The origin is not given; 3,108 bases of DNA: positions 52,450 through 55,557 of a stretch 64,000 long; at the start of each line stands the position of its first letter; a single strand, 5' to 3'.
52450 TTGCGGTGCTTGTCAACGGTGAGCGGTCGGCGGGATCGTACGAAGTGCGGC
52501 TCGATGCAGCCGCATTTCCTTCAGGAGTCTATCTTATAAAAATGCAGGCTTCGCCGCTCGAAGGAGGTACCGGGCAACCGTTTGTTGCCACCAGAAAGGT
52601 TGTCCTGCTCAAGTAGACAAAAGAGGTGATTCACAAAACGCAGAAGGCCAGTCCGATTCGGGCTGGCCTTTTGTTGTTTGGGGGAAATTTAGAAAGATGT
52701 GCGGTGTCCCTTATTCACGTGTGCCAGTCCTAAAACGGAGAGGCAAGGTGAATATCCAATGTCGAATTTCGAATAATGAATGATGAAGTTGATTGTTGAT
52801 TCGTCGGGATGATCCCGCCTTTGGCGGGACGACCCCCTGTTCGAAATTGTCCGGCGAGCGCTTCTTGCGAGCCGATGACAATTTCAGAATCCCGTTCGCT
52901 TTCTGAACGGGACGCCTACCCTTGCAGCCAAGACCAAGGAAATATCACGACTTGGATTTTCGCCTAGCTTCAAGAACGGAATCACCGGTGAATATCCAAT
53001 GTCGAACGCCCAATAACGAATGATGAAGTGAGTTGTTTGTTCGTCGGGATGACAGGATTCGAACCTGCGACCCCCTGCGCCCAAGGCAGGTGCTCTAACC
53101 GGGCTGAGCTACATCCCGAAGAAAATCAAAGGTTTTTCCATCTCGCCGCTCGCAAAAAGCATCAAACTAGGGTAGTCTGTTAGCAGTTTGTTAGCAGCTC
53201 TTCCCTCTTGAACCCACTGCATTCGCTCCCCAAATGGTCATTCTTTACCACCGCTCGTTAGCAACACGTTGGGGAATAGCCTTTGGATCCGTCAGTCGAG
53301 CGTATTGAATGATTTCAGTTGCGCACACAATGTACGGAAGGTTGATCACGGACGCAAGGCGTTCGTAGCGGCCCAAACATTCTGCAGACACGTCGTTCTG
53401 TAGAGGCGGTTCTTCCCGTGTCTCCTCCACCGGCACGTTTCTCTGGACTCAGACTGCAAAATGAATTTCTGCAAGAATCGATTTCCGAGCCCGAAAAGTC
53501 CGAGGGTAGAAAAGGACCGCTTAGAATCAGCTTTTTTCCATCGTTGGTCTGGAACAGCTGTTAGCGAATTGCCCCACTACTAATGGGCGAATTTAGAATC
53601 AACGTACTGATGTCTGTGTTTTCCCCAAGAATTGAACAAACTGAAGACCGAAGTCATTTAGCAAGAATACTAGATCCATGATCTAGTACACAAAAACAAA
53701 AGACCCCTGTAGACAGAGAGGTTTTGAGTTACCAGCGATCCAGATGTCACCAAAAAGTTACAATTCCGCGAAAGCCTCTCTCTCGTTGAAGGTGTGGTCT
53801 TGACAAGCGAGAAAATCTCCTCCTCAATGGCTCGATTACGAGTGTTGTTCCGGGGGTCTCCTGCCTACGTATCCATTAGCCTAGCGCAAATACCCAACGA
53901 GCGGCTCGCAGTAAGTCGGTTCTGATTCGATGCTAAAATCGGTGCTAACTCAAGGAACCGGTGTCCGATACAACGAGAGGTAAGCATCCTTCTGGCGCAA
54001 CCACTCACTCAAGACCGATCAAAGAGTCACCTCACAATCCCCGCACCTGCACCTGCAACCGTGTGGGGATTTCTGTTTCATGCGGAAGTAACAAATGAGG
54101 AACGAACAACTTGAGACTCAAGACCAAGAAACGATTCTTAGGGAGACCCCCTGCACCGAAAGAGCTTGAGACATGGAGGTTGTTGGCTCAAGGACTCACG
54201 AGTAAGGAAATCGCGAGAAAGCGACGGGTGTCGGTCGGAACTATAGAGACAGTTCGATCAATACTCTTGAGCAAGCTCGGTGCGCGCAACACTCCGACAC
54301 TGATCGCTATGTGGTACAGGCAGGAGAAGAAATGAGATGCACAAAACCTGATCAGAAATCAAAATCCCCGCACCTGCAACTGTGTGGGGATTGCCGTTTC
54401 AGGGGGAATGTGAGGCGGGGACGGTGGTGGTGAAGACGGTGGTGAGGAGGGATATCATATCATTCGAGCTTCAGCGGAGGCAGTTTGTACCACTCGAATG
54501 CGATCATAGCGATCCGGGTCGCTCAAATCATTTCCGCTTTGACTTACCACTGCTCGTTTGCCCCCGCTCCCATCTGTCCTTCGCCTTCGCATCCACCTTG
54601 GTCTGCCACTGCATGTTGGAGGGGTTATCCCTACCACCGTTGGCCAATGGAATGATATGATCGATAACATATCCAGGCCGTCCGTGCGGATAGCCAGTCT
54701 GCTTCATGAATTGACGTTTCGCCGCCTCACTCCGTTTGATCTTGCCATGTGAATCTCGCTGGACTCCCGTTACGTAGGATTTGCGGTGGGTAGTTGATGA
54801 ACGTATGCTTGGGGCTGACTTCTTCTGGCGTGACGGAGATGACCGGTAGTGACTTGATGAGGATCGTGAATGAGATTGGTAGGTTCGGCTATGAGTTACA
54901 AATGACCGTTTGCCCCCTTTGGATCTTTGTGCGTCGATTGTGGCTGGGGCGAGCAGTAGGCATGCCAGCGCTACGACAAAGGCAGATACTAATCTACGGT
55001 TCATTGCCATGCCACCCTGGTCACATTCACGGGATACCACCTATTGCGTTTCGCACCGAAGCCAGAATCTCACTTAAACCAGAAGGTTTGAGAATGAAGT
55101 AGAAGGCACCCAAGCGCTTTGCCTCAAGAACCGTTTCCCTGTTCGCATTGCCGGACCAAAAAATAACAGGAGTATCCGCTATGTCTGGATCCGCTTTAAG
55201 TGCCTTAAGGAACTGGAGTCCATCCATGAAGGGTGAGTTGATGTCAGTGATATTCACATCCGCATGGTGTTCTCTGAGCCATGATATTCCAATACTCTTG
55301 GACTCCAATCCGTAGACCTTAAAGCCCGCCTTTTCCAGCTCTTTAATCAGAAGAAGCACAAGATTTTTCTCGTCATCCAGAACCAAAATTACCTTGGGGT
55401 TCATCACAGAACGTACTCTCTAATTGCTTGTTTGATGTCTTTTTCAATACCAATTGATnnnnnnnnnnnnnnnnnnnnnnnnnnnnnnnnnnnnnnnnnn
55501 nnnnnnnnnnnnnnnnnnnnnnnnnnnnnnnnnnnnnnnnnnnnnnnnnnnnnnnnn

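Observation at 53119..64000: AT-richer accessory island packed with nuclease, NADase and RM-type genes starts at tRNA-Pro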

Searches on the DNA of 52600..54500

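Call 50: search_rna_families(source=window, start=52600, end=54500, threshold=evalue, max_evalue=1)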
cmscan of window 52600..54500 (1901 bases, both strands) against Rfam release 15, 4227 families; matches with E-value up to 1: 2.
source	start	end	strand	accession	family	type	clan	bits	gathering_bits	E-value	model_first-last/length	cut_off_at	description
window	53044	53118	-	RF00005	tRNA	Gene; tRNA;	CL00001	68.8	29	2e-14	1-71/71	no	tRNA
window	52871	52933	+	RF01122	sR39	Gene; snRNA; snoRNA; CD-box;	-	21.6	50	0.012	1-56/56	no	Small nucleolar RNA sR39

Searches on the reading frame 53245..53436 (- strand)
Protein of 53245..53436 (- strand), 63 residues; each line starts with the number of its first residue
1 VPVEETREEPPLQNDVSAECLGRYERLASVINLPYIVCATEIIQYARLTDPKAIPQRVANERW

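Call 57: search_protein_families(library=pfam, proteins=[window:53245-53436:-], max_evalue=0.05)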
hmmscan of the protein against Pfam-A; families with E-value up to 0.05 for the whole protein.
window:53245-53436:- (63 aa): 0 families

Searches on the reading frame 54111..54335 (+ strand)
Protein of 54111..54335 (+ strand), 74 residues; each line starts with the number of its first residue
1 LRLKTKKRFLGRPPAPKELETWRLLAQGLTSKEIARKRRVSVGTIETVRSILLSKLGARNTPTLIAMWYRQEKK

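Call 6: search_protein_families(library=pfam, proteins=[window:54111-54335:+], max_evalue=0.01)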
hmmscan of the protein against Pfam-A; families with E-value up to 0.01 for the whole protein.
window:54111-54335:+ (74 aa): 2 families
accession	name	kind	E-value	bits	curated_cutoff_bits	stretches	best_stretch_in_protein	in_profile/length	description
PF00196.25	GerE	-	2.9e-09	36.9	23.5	1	16-67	5-56/57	Bacterial regulatory proteins, luxR family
PF14493.12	HTH_40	-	5.3e-05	23.9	27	1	19-47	3-31/89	Helix-turn-helix domain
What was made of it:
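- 54111..54335 (+): LuxR/GerE-type mini HTH protein, 74 aa, TTG start. It is bracketed by two similar terminator-like hairpins (54037-54070 and 54363-54392). PF00196, E 2.9e-9, above threshold (call 6).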

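Call 7: search_protein_families(library=padloc, proteins=[window:54111-54335:+], max_evalue=0.01)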
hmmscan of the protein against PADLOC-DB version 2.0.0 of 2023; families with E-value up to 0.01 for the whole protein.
window:54111-54335:+ (74 aa): 1 family
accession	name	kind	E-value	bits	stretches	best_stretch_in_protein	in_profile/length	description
PDLC01855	CARF3--CARF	-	0.0026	15.5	1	15-55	219-259/288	-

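Call 41: search_protein_families(library=ncbifam, proteins=[window:54111-54335:+], max_evalue=0.01)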
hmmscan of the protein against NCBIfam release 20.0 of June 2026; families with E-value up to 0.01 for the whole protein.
window:54111-54335:+ (74 aa): 10 families
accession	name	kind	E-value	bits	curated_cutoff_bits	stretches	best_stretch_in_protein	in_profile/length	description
NF040749.1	tetrathio_RR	equivalog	6.2e-06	26.1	290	1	15-67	135-187/191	tetrathionate respiration response regulator TtrR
NF052445.1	RespRegMctR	equivalog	3.9e-05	23.2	300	1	15-66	146-197/205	two-component system response regulator MctR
NF008098.0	PRK10840.1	equivalog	5.2e-05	22.8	235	1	15-65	152-202/216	response regulator transcription factor RcsB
NF052366.1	photon_PedR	equivalog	6.9e-05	22.9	120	1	17-66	6-55/74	photosynthetic electron transport-dependent transcriptional regulator PedR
NF011896.0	PRK15369.1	equivalog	0.00016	21.3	242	1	16-70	152-206/211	two component system response regulator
NF006900.1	PRK09390.1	equivalog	0.00019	21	255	1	24-71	153-200/203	response regulator FixJ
NF007403.0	PRK09935.1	equivalog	0.00048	19.8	271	1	17-66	153-202/210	fimbria biosynthesis transcriptional regulator FimZ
NF007935.0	PRK10651.1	equivalog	0.00084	18.6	250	1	16-73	158-214/216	two-component system response regulator NarL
NF007685.0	PRK10360.1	equivalog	0.0025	17.7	258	1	17-63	141-187/196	response regulator transcription factor UhpA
NF047921.1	TranRegEcpR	equivalog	0.0097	16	300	1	16-51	131-166/180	ECP biosynthesis operon DNA-binding transcriptional regulator EcpR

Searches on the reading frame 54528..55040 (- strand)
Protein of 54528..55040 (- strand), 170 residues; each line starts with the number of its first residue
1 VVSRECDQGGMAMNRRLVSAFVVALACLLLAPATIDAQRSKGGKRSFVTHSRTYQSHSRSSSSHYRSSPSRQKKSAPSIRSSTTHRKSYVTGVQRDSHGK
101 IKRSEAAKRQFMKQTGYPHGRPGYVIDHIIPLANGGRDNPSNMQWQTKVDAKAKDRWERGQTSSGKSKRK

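Call 6: search_protein_families(library=pfam, proteins=[window:54528-55040:-], max_evalue=0.01)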
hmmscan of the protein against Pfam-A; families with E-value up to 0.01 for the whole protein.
window:54528-55040:- (170 aa): 2 families
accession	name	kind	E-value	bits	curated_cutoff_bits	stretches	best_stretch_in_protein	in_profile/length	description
PF14279.12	HNH_5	-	0.00095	19.5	27.5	1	126-145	15-34/56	HNH endonuclease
PF01844.29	HNH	-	0.0016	18.9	21.4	1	125-144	15-34/47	HNH endonuclease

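Call 7: search_protein_families(library=padloc, proteins=[window:54528-55040:-], max_evalue=0.01)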
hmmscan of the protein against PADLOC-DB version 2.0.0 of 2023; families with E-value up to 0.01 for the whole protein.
window:54528-55040:- (170 aa): 1 family
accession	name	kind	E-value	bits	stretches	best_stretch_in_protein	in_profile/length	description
PDLC03506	REase_II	-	0.002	15.3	1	94-134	289-328/416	Type II restriction enzyme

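Call 28: find_encoding_contigs(protein=window:54528-55010:-, flank=10000, max_places=10)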
Protein window:54528-55010:- (160 aa): 13 contigs read that carry it; 10 places shown.
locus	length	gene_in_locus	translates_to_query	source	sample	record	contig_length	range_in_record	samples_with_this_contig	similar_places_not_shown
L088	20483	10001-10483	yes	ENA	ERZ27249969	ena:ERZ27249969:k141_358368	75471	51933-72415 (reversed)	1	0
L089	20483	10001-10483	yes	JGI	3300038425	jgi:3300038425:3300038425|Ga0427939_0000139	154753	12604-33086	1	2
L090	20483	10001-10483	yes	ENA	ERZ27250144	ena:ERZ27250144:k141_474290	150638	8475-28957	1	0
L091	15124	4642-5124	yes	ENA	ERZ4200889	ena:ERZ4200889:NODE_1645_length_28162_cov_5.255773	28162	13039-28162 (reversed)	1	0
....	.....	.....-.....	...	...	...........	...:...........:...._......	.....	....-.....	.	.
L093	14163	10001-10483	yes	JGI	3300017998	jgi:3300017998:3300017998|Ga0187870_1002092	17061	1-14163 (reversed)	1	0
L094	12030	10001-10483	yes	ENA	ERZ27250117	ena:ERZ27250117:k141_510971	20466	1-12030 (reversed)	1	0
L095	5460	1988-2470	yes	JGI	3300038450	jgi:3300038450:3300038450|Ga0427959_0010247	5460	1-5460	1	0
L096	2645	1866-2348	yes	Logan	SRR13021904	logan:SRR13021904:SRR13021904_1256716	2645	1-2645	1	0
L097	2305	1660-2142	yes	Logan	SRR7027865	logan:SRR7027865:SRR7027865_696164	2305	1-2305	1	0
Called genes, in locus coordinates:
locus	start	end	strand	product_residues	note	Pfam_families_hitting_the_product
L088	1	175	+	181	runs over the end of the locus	-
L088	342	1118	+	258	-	PF18928:DUF5677 (weak)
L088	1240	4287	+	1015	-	PF04313:HSDR_N (weak), PF13588:HSDR_N_2 (faint), PF02384:N6_Mtase, PF20473:MmeI_Mtase, PF07669:Eco57I, PF12950:TaqI_C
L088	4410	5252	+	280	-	PF14279:HNH_5 (weak)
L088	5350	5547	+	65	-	-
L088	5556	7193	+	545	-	PF13181:TPR_8 (faint), PF18733:HEPN_LA2681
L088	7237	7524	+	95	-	-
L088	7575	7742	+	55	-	-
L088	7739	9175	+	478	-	PF01582:TIR, PF13676:TIR_2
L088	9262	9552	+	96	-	-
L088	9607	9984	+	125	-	PF00072:Response_reg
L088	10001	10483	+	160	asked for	-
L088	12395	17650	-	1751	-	PF00963:Cohesin (weak), PF02368:Big_2 (weak), PF26918:Ig_Eae (faint), PF00963:Cohesin, PF14292:SusE (faint), PF16656:Pur_ac_phosph_N (faint), PF00041:fn3 (weak), PF18962:Por_Secre_tail (weak), +4 more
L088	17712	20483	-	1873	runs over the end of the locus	PF28492:Beta_helix_4 (weak), PF05048:NosD (weak), PF13229:Beta_helix, PF05048:NosD (weak), PF13229:Beta_helix, PF00404:Dockerin_1, PF13860:FlgD_ig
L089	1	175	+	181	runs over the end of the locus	-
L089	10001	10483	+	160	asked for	-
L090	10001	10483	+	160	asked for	-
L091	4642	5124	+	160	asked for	-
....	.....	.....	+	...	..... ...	-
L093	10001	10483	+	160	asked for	-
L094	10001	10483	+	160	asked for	-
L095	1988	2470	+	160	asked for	-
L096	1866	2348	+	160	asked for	-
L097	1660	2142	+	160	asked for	-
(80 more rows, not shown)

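Call 41: search_protein_families(library=ncbifam, proteins=[window:54528-55010:-], max_evalue=0.01)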
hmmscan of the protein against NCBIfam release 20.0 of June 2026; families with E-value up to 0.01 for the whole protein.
window:54528-55010:- (160 aa): 0 families

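Call 104: search_protein_families(library=phrogs, proteins=[window:54528-55010:-], max_evalue=0.01)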
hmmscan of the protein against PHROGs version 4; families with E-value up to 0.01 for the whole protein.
window:54528-55010:- (160 aa): 7 families
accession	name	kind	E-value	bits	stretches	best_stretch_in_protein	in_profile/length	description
phrog_7785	-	DNA, RNA and nucleotide metabolism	1.8e-05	25.8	1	46-138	11-105/147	HNH endonuclease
phrog_144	-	DNA, RNA and nucleotide metabolism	0.0011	19.6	1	104-155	88-143/175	HNH endonuclease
phrog_6050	-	DNA, RNA and nucleotide metabolism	0.0012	18.7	1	111-135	324-348/402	HNH endonuclease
phrog_1035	-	DNA, RNA and nucleotide metabolism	0.0035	18.2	1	55-137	116-203/271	endonuclease VII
phrog_4590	-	unknown function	0.0039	18.6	0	70-159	10-98/100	-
phrog_589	-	DNA, RNA and nucleotide metabolism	0.0044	17.8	0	54-138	43-132/179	HNH endonuclease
phrog_8660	-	DNA, RNA and nucleotide metabolism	0.0065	17.6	0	53-135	89-167/196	HNH endonuclease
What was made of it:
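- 54528..55010 (-): Small HNH nuclease with a signal peptide, 160 aa. It is probably secreted and is not evidently a defence gene. PHROG HNH E 1.8e-5 (calls 6, 104).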

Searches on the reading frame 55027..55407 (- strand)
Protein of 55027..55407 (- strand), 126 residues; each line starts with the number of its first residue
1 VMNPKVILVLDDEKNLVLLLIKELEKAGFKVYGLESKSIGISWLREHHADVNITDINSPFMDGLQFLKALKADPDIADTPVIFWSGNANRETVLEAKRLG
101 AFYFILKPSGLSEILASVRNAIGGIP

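Call 6: search_protein_families(library=pfam, proteins=[window:55027-55407:-], max_evalue=0.01)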
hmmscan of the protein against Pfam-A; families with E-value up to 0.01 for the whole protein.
window:55027-55407:- (126 aa): 1 family
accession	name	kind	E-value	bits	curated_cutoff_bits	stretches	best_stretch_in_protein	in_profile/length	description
PF00072.30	Response_reg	-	4.5e-21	75.5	30.2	1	7-118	1-110/111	Response regulator receiver domain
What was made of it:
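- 55027..55404 (-): Stand-alone response-regulator receiver, 125 aa. PF00072, E 4.5e-21 (call 6).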

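Call 7: search_protein_families(library=padloc, proteins=[window:55027-55407:-], max_evalue=0.01)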
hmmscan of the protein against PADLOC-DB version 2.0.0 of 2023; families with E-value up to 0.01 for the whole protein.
window:55027-55407:- (126 aa): 0 families

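Call 41: search_protein_families(library=ncbifam, proteins=[window:55027-55404:-], max_evalue=0.01)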
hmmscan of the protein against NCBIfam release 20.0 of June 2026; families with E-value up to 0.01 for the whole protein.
window:55027-55404:- (125 aa): 78 families (the best 25 are shown)
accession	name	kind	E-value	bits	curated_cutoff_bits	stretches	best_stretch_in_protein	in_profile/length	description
NF008469.0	PRK11361.1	equivalog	3.2e-16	59.1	714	1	4-120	5-119/461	acetoacetate metabolism transcriptional regulator AtoC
NF045505.1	RR_RssB_Pseudo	equivalog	7.1e-15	54.9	700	1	5-120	7-121/394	two-component system response regulator RssB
TIGR01818.1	ntrC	equivalog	2.1e-14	53.2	558.6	1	6-121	1-114/463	nitrogen regulation protein NR(I)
NF053854.1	RespRegPhoBBctds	equivalog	7.3e-13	48.4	270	1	6-119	1-113/225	two-component system response regulator PhoB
TIGR02154.1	PhoB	equivalog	8.7e-12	44.8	296.2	1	4-119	3-118/226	phosphate regulon transcriptional regulator PhoB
NF051850.1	RespRegRprY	equivalog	8.8e-12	44.9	370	1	6-117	7-116/234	response regulator transcription factor RprY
NF006900.1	PRK09390.1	equivalog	2e-11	43.8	255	1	4-121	5-120/203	response regulator FixJ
TIGR01387.1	cztR_silR_copR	subfamily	2.3e-11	43.8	279.2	1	6-120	1-113/218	heavy metal response regulator transcription factor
NF008176.1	PRK10923.1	equivalog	4.2e-11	42.1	620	1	2-121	2-119/469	nitrogen regulation protein NR(I)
TIGR02875.1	spore_0_A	equivalog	7.1e-11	41.8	200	1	6-120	5-121/262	sporulation transcription factor Spo0A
NF007820.0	PRK10529.1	equivalog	9.2e-11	41.6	325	1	6-121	4-116/225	two-component system response regulator KdpE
NF051870.1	NAssimRespRegNtrX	equivalog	1.1e-10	41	600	1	6-121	4-119/452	nitrogen assimilation response regulator NtrX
NF007969.0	PRK10693.1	equivalog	1.8e-10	40.3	329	1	4-107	8-109/337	two-component system response regulator RssB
NF010430.0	PRK13856.1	equivalog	2.1e-10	40.8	344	1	4-121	2-117/241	two-component response regulator VirG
NF007901.0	PRK10610.1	equivalog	2.3e-10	40.7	189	1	7-108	9-111/129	chemotaxis response regulator CheY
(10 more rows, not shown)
